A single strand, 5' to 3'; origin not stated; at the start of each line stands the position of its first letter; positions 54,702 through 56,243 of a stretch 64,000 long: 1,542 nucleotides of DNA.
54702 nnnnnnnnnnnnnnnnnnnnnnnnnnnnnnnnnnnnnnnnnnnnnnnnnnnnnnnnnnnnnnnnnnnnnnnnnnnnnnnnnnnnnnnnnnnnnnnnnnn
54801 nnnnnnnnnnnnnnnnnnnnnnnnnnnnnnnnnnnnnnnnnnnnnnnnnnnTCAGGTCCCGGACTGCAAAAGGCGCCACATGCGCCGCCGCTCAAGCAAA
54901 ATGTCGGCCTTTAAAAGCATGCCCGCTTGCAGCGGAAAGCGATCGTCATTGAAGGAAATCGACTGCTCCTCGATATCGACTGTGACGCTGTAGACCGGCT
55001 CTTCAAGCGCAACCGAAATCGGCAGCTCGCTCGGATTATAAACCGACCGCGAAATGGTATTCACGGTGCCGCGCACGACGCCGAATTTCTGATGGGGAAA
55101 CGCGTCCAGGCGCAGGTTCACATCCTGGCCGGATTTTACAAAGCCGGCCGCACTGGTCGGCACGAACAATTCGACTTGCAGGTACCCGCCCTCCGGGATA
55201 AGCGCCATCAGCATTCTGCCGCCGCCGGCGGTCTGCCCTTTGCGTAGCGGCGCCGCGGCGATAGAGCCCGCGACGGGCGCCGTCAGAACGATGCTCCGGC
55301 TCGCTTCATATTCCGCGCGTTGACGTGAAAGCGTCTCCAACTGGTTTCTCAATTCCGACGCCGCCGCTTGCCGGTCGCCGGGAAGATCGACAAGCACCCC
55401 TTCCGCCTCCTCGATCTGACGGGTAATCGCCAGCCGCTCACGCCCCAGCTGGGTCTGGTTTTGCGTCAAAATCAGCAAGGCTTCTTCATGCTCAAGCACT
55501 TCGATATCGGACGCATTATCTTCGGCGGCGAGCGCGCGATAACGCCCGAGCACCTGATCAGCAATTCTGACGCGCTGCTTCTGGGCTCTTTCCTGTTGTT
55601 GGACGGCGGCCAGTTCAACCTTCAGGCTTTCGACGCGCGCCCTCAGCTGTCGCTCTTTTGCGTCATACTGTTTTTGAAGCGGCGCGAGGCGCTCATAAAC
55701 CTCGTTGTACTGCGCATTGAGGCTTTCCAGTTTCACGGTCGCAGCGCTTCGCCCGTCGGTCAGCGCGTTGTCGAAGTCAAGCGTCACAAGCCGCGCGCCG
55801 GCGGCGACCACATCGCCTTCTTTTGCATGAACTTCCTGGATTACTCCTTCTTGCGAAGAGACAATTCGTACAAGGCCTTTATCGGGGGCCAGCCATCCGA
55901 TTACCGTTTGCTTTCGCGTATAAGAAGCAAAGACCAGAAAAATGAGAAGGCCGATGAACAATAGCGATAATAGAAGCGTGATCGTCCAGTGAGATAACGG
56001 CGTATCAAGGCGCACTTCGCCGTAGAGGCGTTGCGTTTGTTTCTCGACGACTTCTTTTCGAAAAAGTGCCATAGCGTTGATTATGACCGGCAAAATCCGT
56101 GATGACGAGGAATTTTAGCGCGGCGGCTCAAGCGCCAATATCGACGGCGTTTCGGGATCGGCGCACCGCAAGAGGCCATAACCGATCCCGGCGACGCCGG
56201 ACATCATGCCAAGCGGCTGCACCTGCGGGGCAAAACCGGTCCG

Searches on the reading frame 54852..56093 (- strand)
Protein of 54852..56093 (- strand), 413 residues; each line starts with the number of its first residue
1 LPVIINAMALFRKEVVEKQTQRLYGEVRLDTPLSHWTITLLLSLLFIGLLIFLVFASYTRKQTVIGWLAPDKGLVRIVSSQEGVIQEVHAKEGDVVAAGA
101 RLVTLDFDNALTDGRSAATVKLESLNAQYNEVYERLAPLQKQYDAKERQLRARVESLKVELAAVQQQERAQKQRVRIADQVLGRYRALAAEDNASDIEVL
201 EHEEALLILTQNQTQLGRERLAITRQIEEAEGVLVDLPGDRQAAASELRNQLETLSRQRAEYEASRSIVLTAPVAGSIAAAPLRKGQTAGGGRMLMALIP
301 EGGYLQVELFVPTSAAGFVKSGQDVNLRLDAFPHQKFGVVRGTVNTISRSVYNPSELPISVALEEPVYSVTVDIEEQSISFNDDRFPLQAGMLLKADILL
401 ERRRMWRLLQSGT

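Call 5: search_protein_families(library=pfam, proteins=[window:54852-56093:-], max_evalue=0.01)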
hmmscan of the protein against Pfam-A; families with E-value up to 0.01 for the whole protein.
window:54852-56093:- (413 aa): 5 families
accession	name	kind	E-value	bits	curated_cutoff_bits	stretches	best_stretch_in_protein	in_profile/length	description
PF13437.12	HlyD_3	-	2.3e-17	64.1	22.2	2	269-366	1-96/106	HlyD family secretion protein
PF16576.10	HlyD_D23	-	6.7e-10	39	30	1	243-350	81-187/214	Barrel-sandwich domain of CusB or HlyD membrane-fusion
PF00364.28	Biotin_lipoyl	-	3.4e-06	27.2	22.1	1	68-105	36-73/73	Biotin-requiring enzyme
PF00529.27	CusB_dom_1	-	0.0011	19.6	26.5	1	312-368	2-57/89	Cation efflux system protein CusB domain 1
PF02403.27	Seryl_tRNA_N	-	0.0086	16.8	28.2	1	111-174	34-96/108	Seryl-tRNA synthetase N-terminal domain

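Call 6: search_protein_families(library=ncbifam, proteins=[window:54852-56093:-], max_evalue=0.1)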
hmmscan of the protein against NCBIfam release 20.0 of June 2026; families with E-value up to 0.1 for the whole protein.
window:54852-56093:- (413 aa): 20 families
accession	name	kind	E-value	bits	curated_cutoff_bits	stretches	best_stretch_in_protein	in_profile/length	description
TIGR01843.1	type_I_hlyD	subfamily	2.1e-35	122.5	208.65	2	139-405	137-403/422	HlyD family type I secretion periplasmic adaptor subunit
TIGR00998.1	8a0101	subfamily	1.2e-15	57.3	390.8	1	45-348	12-282/334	EmrA/EmrK family multidrug efflux transporter periplasmic adaptor subunit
TIGR01730.1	RND_mfp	subfamily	2.7e-11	43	94.9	2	60-168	13-122/322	efflux RND transporter periplasmic adaptor subunit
TIGR02971.1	heterocyst_DevB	subfamily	4e-10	39.6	129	1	65-353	4-284/327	ABC exporter membrane fusion protein, DevB family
TIGR03794.1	NHLM_micro_HlyD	equivalog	6.7e-10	38.4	156.2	2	76-113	255-292/421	NHLP bacteriocin system secretion protein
TIGR01000.1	bacteriocin_acc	subfamily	1.5e-07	30.7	258.85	1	42-128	28-113/457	bacteriocin secretion accessory protein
TIGR01347.1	sucB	equivalog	9.1e-07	28.4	378.65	1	64-231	33-195/404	dihydrolipoyllysine-residue succinyltransferase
NF004309.0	PRK05704.1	equivalog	1.9e-05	24.2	449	1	68-230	39-198/408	2-oxoglutarate dehydrogenase complex dihydrolipoyllysine-residue succinyltransferase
TIGR01348.1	PDHac_trf_long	equivalog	8.5e-05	21.3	552.1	1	60-156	29-105/587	dihydrolipoyllysine-residue acetyltransferase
TIGR00999.1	8a0102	subfamily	0.00018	20.7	319.3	1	186-351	44-171/271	CzcB/NccB family metal efflux transporter periplasmic adaptor subunit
NF010643.0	PRK14040.1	subfamily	0.0026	16.3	892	0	76-105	565-594/595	oxaloacetate decarboxylase subunit alpha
NF011715.0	PRK15136.1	equivalog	0.0037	15.9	563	1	47-303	36-251/390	multidrug efflux MFS transporter periplasmic adaptor subunit EmrA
NF008814.0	PRK11854.1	equivalog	0.0046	15.4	722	1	70-120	39-86/637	pyruvate dehydrogenase complex dihydrolipoyllysine-residue acetyltransferase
NF011457.0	PRK14875.1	equivalog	0.018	14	307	1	79-184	14-123/372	acetoin dehydrogenase dihydrolipoyllysine-residue acetyltransferase subunit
NF004173.0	PRK05641.1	equivalog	0.021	15.4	199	0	77-105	124-152/153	putative acetyl-CoA carboxylase biotin carboxyl carrier protein subunit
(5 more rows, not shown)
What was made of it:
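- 54852..56093 (-): HlyD-family periplasmic adaptor for export. Calls 5 and 6.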
